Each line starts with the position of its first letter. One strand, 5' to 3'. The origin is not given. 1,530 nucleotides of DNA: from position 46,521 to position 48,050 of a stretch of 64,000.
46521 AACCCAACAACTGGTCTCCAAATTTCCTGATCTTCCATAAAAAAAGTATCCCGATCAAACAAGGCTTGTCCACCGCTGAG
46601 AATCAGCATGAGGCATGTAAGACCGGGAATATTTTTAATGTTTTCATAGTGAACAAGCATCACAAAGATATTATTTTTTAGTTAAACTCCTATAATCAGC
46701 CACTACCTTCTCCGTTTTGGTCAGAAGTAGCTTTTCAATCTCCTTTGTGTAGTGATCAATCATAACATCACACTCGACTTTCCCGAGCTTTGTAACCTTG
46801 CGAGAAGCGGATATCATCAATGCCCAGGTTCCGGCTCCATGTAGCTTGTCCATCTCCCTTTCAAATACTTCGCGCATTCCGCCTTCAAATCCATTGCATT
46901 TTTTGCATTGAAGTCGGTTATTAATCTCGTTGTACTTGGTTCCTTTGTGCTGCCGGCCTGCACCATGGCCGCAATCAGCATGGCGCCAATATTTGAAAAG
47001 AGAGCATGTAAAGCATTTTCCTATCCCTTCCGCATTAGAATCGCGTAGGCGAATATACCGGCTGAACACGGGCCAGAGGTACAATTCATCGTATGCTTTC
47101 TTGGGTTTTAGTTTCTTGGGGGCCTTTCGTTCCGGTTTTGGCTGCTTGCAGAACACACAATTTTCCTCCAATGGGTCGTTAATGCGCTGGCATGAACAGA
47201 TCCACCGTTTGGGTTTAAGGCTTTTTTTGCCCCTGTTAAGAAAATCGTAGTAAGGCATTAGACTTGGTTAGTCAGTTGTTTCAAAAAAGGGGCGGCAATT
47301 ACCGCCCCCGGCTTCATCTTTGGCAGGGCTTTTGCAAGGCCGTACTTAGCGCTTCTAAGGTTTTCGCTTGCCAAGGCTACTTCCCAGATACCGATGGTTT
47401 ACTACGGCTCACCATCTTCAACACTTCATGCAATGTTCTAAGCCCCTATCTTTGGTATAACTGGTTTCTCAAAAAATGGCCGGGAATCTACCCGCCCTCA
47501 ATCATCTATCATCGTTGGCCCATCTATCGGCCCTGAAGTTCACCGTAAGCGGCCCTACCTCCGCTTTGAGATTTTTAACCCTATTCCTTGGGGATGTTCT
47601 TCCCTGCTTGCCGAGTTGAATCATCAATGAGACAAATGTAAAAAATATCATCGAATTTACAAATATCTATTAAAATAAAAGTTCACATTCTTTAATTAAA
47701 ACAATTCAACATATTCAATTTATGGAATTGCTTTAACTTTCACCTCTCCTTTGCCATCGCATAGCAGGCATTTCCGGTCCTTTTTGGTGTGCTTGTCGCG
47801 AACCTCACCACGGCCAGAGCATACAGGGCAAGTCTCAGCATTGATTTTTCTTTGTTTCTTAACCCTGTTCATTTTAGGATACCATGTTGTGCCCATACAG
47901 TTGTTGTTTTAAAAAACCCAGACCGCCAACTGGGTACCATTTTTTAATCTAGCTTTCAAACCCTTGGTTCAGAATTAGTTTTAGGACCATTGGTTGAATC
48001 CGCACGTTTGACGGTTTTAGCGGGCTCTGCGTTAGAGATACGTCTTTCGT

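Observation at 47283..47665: Promoter-to-terminator GC-rich non-coding unit (~340 nt) of unknown RNA family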

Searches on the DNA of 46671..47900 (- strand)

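Call 4: search_rna_families(source=window, start=47100, end=47900, threshold=evalue, max_evalue=10, show_alignments=3)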
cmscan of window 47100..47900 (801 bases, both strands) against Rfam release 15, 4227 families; matches with E-value up to 10: 2.
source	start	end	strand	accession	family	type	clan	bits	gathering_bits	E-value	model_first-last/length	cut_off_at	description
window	47567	47687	+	RF02763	IsrM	Gene; sRNA;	-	9.4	376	4.8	31-217/329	no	IsrM sRNA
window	47574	47620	-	RF02687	RAGATH-8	Gene; sRNA;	-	9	86.7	8.7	1-276/276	no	RAGATH-8 RNA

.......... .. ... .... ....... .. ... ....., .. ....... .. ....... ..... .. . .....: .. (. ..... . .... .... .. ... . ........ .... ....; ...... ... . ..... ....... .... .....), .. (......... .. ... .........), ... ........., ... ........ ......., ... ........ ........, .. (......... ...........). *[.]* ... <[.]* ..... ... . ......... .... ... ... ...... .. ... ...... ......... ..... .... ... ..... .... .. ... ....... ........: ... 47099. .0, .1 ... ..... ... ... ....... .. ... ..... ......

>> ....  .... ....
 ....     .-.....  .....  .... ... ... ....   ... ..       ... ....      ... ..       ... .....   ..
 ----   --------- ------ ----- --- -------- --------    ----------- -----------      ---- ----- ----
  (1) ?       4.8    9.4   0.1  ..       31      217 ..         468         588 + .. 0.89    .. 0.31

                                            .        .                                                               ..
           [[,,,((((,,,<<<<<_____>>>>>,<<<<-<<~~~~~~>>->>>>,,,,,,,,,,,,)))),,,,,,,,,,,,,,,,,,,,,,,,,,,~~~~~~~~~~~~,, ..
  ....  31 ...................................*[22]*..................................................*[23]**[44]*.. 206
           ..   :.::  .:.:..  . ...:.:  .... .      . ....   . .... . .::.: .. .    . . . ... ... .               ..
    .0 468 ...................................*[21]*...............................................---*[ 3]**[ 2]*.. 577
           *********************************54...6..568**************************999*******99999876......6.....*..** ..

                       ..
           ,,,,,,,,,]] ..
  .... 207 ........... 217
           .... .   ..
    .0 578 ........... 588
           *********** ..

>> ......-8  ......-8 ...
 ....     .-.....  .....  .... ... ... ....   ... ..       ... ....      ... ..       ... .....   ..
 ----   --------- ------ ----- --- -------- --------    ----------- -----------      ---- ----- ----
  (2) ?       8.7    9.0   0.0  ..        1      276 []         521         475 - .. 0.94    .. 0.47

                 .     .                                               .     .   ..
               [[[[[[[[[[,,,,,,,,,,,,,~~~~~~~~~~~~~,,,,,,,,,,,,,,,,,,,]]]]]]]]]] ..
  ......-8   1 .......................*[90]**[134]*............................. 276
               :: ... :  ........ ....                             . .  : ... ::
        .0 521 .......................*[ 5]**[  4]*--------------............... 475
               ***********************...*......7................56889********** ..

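Call 9: search_dna_similar(query=window:47200-47760:-, collection=phages, mode=distant, max_rows=30)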
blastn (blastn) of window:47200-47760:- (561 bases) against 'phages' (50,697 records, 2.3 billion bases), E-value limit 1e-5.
No match.

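Call 27: search_rna_families(sources=[L001, L002, L003, L004, L005, L006], threshold=gathering)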
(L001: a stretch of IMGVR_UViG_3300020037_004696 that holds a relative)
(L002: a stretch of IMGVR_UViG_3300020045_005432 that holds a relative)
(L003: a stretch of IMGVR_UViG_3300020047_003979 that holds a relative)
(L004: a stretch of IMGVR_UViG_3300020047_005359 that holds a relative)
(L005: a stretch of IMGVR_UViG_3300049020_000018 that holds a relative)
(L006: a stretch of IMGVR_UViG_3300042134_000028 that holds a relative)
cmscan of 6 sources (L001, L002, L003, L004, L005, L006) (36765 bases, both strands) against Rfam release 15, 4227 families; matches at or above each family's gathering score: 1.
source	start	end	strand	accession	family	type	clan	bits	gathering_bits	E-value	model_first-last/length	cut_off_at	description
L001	2796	2868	+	RF00005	tRNA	Gene; tRNA;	CL00001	61.3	29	4.4e-11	1-71/71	no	tRNA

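Call 28: search_rna_families(source=L002, start=2400, end=3000, threshold=evalue, max_evalue=10, show_alignments=2)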
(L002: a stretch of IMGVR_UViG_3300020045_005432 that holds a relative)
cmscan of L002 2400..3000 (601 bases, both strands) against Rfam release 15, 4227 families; matches with E-value up to 10: 0.
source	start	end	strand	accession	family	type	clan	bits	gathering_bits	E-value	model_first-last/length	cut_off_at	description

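Call 39: search_rna_families(sources=[L037, L045, L046, L047, L048, L049, L051, L042], threshold=gathering)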
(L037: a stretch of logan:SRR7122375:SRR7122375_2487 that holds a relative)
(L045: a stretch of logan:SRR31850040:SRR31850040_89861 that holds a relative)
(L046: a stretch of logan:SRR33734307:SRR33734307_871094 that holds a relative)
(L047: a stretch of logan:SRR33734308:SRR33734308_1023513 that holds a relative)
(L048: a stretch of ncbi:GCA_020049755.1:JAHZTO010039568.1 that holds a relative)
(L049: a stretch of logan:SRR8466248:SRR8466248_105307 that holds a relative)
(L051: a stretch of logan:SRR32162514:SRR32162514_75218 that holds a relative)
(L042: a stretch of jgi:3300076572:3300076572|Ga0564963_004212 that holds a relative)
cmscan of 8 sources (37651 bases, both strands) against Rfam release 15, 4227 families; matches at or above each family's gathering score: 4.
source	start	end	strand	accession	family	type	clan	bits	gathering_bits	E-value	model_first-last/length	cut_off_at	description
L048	2751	2823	+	RF00005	tRNA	Gene; tRNA;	CL00001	61.2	29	5e-11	1-71/71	no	tRNA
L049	2669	2741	+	RF00005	tRNA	Gene; tRNA;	CL00001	56.6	29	9.2e-10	1-71/71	no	tRNA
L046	1134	1206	+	RF00005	tRNA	Gene; tRNA;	CL00001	56.1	29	1.2e-09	1-71/71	no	tRNA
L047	488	560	+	RF00005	tRNA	Gene; tRNA;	CL00001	56.1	29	1.2e-09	1-71/71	no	tRNA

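Call 74: search_rna_families(sources=[L062, L060, L053, L038, L039], threshold=evalue, max_evalue=5, show_alignments=3)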
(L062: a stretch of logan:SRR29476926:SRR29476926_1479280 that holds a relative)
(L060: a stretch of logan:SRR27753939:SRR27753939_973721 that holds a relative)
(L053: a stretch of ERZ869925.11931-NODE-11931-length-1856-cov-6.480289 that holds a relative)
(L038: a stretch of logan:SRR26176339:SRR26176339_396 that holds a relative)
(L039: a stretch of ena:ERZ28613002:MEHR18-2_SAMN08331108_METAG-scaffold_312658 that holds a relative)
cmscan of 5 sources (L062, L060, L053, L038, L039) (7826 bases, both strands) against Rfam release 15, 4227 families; matches with E-value up to 5: 4.
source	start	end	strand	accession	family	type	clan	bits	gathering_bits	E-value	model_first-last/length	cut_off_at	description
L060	641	714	+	RF00005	tRNA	Gene; tRNA;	CL00001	60.1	29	2e-11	1-71/71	no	tRNA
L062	327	399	+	RF00005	tRNA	Gene; tRNA;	CL00001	58.8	29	4.5e-11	1-71/71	no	tRNA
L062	545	614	+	RF01730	Termite-leu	Cis-reg;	-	19.6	51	1.7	1-78/78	no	Termite-leu RNA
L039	329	386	+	RF01142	sR19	Gene; snRNA; snoRNA; CD-box;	-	19.3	45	0.37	1-63/63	no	Small nucleolar RNA sR19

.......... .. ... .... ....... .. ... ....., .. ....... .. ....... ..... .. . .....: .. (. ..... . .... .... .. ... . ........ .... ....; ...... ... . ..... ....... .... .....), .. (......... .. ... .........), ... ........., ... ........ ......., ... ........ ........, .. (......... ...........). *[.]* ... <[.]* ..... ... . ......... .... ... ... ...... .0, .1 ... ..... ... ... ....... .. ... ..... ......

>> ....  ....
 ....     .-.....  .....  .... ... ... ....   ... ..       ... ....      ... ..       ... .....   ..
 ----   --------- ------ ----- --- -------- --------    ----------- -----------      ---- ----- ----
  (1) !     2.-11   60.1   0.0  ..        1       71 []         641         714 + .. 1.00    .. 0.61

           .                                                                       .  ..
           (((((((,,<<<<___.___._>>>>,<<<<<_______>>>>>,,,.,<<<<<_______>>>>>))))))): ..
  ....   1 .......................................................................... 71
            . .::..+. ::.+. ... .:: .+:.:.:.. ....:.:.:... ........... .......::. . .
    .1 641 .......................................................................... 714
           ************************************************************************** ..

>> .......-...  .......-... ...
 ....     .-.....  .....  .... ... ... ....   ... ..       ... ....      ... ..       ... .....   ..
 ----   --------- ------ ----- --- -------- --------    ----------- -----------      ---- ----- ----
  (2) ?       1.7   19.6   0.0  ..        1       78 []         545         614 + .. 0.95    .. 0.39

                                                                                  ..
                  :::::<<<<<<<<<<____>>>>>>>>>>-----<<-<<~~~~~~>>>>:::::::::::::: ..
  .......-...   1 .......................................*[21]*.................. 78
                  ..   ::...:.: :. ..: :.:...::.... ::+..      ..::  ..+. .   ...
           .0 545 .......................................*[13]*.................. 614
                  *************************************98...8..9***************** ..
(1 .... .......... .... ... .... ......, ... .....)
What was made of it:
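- On tRNA (RF00005): Relatives at the same position score 56-61 bits (calls 27, 39, 74).
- On Any Rfam 15 family (tmRNA, RNase P, 6S, introns, riboswitches, ribozymes, GOLLD, ROOL, HEARO and others): Calls 27, 28, 39 and 74 cover the relatives.
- No match to any ribozyme or riboswitch model, even at E<=10 (calls 4, 74).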

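Call 85: build_rna_model(alignment_id=A2, structure=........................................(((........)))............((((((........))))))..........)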
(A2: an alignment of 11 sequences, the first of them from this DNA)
Model R1 built from alignment A2 (11 sequences, 96 columns); structure: as given.
model positions 88; base pairs 9; branch points 1; effective number of sequences 2.84; information 0.647 bits per position. Calibrated on 0.2 Mb of random sequence (short: E-values are rough).
structure used (alignment columns):
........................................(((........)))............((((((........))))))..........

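Call 86: search_with_rna_model(model_id=R1, sources=[window, L001, L002, L003, L004, L005, L006, L035, L037, L042, L045, L046, L048, L049, L051, L052, L053, L055, L060, L061, L062, L063, L007, L010, L012, L014, L019, L023, L027, L029, L030], max_evalue=1)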
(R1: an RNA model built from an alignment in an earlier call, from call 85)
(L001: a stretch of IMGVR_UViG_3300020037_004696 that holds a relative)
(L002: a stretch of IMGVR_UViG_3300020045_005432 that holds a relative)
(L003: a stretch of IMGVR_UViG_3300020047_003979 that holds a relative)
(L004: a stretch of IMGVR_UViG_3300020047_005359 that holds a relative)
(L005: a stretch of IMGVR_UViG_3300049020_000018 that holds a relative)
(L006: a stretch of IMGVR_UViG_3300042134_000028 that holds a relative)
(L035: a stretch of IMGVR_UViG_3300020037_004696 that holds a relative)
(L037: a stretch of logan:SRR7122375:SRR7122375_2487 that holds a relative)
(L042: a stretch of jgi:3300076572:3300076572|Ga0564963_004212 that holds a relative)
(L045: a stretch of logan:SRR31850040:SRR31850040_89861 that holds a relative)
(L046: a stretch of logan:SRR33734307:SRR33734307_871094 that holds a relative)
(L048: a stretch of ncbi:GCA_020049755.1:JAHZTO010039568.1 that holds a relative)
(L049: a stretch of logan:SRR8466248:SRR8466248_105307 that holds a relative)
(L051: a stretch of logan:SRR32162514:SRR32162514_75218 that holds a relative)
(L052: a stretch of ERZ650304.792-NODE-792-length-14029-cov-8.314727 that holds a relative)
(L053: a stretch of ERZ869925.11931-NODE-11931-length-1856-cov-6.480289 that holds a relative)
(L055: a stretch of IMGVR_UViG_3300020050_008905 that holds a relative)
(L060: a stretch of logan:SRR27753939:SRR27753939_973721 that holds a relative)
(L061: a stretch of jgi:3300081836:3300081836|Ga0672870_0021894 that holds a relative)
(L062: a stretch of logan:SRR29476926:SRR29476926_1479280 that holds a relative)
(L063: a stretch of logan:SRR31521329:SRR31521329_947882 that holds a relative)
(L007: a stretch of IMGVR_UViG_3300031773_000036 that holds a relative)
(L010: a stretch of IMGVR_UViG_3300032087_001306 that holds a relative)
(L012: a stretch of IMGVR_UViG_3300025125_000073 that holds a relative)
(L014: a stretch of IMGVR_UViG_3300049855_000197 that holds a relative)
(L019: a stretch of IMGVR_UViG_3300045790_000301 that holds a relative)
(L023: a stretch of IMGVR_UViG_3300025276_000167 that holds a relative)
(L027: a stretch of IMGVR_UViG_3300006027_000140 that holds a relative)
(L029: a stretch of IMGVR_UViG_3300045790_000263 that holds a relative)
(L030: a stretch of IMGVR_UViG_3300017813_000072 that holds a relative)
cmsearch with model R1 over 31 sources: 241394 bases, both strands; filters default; matches with E-value up to 1: 14.
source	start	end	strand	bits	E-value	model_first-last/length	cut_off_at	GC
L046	1053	1139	+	89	3.3e-20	1-88/88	no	0.51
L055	10407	10494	-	87.6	7.6e-20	1-88/88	no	0.45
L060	560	646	+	87.2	9.6e-20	1-88/88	no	0.46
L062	245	332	+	86.9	1.1e-19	1-88/88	no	0.47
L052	3641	3728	+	84.5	5e-19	1-88/88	no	0.47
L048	2681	2756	+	82.7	1.4e-18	1-88/88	no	0.51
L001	2713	2800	+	81.1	3.7e-18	1-88/88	no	0.49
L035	8174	8261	+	81.1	3.7e-18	1-88/88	no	0.49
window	47539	47632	-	77.1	3.9e-17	1-88/88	no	0.48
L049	2590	2674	+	74.6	1.7e-16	1-88/88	no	0.52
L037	2809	2902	+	73.9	2.5e-16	1-88/88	no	0.48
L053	590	665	+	68.7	5.5e-15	1-88/88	no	0.46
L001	591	669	-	18.5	0.042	1-88/88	no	0.41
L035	6052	6130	-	18.5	0.042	1-88/88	no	0.41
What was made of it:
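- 47539..47628 (-): Conserved 5' leader. It holds 5'-proximal hairpins (TTGA/TCAA 47627-47616; P1 GGGA/TCCC 47604-47591) and the 24-nt core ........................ (47593-47570). It ends with hairpin P2 (AAGCGG 47566-47561, 8-nt loop, CCGCTT 47552-47547). The window copy scores 77.1 bits (calls 85, 86).
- On nut/put-type processive antitermination RNA: Model R1 finds one copy in 64 kb (call 86).
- There is no credible second copy (call 86). The leader is always directly upstream of NinG and single-copy (call 86).
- Tried and rejected: None found (call 86).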
